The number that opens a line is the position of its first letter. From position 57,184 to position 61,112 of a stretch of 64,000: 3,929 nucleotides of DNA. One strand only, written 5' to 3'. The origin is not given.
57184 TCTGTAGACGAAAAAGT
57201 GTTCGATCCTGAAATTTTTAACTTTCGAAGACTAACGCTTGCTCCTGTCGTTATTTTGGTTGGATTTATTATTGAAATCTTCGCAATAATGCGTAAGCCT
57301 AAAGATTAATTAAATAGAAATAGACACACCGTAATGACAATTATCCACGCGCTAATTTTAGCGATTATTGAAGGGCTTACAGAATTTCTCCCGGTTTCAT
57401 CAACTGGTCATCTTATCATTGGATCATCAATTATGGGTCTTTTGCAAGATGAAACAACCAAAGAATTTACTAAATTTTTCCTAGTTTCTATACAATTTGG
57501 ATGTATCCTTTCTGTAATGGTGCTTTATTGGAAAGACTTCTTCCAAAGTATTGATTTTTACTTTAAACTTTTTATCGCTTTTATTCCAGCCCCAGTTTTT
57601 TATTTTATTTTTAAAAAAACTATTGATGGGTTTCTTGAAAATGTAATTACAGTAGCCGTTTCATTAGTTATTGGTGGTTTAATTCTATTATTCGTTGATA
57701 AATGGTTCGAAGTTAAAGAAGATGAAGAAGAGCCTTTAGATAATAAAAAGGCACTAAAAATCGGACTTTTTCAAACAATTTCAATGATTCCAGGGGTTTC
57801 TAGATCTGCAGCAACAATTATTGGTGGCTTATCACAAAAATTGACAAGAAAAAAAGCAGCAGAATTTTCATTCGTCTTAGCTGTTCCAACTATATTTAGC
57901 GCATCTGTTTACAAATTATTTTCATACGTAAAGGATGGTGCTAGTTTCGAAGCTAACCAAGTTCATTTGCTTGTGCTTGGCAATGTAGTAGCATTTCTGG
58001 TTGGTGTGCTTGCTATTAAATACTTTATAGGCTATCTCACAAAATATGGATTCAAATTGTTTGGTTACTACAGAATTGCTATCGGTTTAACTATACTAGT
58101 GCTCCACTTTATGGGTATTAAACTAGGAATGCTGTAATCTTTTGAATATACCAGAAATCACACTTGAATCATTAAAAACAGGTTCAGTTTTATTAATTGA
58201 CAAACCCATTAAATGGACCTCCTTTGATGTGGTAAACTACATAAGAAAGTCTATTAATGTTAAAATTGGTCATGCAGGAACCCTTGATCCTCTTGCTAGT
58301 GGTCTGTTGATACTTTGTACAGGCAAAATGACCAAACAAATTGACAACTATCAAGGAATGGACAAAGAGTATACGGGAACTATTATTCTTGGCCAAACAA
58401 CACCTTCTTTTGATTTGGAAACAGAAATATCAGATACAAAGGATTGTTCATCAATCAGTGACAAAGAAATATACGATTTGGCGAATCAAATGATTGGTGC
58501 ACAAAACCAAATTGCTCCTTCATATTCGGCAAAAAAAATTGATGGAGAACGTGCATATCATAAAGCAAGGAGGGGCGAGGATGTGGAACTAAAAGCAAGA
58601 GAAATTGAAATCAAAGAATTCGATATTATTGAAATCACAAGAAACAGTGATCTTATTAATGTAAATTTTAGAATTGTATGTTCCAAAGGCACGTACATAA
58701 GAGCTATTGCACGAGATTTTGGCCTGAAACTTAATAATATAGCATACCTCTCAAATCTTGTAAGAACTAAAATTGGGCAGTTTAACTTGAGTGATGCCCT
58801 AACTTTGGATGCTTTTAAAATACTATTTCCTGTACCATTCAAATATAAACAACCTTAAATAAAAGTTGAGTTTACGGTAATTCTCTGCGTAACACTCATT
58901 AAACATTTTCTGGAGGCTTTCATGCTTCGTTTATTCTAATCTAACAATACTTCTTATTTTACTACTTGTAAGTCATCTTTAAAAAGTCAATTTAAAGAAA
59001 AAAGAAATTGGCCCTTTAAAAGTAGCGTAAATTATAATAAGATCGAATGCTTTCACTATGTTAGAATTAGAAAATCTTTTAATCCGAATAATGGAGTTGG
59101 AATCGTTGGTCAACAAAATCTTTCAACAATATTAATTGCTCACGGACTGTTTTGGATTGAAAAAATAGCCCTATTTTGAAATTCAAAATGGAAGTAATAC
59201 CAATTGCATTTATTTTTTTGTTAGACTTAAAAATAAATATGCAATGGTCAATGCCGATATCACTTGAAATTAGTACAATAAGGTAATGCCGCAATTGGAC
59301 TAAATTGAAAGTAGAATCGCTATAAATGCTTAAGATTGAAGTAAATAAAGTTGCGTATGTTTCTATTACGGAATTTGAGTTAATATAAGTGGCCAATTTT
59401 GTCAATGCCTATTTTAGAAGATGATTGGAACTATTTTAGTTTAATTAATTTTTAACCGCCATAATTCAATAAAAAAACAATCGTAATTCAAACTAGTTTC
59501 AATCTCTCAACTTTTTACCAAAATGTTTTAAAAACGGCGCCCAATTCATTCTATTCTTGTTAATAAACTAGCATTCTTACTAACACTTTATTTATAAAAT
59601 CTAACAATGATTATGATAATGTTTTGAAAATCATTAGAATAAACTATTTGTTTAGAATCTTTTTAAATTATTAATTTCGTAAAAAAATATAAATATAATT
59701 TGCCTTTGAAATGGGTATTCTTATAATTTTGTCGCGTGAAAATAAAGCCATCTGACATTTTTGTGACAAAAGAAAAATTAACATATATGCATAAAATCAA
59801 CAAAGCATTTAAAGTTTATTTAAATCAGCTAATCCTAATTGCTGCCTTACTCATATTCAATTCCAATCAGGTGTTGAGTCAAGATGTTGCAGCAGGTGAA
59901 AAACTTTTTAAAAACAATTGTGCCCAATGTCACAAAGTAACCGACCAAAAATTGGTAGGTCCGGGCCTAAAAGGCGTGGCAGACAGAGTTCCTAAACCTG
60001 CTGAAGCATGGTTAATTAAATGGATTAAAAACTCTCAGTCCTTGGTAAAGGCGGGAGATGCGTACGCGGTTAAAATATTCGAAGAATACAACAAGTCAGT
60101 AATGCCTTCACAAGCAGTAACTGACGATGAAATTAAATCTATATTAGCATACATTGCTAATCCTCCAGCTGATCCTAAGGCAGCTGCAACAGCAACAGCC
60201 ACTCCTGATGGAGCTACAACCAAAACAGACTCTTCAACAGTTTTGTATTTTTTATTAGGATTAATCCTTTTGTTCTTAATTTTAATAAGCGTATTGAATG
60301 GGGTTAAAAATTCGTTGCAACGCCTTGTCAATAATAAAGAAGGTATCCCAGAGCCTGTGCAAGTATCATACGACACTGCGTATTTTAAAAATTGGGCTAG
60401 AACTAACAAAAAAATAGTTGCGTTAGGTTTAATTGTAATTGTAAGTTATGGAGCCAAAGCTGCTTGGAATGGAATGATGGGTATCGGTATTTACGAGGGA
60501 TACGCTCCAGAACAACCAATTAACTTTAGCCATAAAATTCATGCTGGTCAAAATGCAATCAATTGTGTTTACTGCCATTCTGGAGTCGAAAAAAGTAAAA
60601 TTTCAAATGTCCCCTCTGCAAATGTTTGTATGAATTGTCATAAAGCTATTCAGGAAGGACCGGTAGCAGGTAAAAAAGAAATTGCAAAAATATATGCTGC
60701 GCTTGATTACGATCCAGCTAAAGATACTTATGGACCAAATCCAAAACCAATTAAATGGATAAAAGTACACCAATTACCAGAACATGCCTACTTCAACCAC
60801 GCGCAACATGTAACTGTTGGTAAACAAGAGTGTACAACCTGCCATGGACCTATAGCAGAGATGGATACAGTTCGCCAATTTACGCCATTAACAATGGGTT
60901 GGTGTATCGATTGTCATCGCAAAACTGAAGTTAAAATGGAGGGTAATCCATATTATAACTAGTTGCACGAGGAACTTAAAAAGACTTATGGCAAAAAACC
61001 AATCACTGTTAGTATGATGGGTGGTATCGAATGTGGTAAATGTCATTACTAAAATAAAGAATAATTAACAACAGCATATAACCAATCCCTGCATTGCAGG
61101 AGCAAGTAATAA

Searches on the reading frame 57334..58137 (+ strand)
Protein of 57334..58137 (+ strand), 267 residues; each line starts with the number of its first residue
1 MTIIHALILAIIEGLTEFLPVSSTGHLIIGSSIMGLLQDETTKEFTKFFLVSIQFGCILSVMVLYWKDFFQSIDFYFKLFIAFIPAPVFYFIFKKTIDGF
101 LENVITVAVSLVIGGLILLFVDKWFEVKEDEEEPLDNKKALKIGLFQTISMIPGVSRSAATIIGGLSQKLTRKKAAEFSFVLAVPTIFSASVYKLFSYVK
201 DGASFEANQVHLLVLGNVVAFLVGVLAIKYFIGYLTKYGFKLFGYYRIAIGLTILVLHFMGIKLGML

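Call 105: search_protein_families(library=pfam, proteins=[window:57334-58137:+], max_evalue=0.00001)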
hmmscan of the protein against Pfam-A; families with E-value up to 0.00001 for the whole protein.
window:57334-58137:+ (267 aa): 1 family
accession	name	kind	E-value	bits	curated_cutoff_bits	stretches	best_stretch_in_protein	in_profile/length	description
PF02673.24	BacA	-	9.2e-74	248.8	33.4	1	6-252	1-256/257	Bacitracin resistance protein BacA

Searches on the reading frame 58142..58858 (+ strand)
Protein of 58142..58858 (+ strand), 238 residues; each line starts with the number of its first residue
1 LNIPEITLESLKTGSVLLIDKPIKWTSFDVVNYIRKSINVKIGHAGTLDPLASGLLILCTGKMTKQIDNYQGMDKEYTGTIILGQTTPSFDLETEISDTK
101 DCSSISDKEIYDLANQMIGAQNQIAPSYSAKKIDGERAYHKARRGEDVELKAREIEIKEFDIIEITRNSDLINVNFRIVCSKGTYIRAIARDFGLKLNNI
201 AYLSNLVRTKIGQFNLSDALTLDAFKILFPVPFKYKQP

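Call 105: search_protein_families(library=pfam, proteins=[window:58142-58858:+], max_evalue=0.00001)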
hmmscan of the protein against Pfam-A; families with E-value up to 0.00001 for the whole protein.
window:58142-58858:+ (238 aa): 1 family
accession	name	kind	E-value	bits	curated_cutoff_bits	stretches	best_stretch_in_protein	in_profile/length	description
PF01509.24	TruB_N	-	1.9e-47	161.8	27.3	1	40-186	7-149/149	TruB family pseudouridylate synthase (N terminal domain)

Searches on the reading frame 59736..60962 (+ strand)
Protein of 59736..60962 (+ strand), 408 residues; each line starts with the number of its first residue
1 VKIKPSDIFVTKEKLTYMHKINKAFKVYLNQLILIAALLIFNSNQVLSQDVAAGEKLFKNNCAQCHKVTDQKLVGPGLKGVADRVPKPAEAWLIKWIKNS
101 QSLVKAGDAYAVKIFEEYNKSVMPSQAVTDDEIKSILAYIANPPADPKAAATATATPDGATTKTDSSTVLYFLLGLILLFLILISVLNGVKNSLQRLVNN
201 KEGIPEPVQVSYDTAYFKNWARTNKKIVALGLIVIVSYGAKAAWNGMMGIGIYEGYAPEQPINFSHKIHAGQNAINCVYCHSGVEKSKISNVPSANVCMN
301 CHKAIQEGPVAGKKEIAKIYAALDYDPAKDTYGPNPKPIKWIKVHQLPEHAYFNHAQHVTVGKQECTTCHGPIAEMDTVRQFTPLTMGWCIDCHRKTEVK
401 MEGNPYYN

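Call 105: search_protein_families(library=pfam, proteins=[window:59736-60962:+], max_evalue=0.00001)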
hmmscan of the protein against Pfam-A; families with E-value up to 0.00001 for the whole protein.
window:59736-60962:+ (408 aa): 6 families
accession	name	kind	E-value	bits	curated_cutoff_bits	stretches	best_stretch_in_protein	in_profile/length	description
PF14522.11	Cytochrome_C7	-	2.6e-13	50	24.8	0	263-306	2-52/67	Cytochrome c7 and related cytochrome c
PF00034.26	Cytochrom_C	-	8.2e-12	46.7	21.3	1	51-142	1-88/90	Cytochrome c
PF13442.11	Cytochrome_CBB3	-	1.6e-09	38.3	27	1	50-140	2-68/68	Cytochrome C oxidase, cbb3-type, subunit III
PF02085.21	Cytochrom_CIII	-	1.8e-09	38.3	22.9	0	258-318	17-64/101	Class III cytochrome C family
PF22113.1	Mtrc-MtrF_II-IV_dom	-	6e-07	29.6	30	0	360-400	3-41/176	Outer membrane cytochrome MtrC/MtrF-like, domains II/IV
PF14537.11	Cytochrom_c3_2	-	3.9e-06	27.7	25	0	269-303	54-79/79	Cytochrome c3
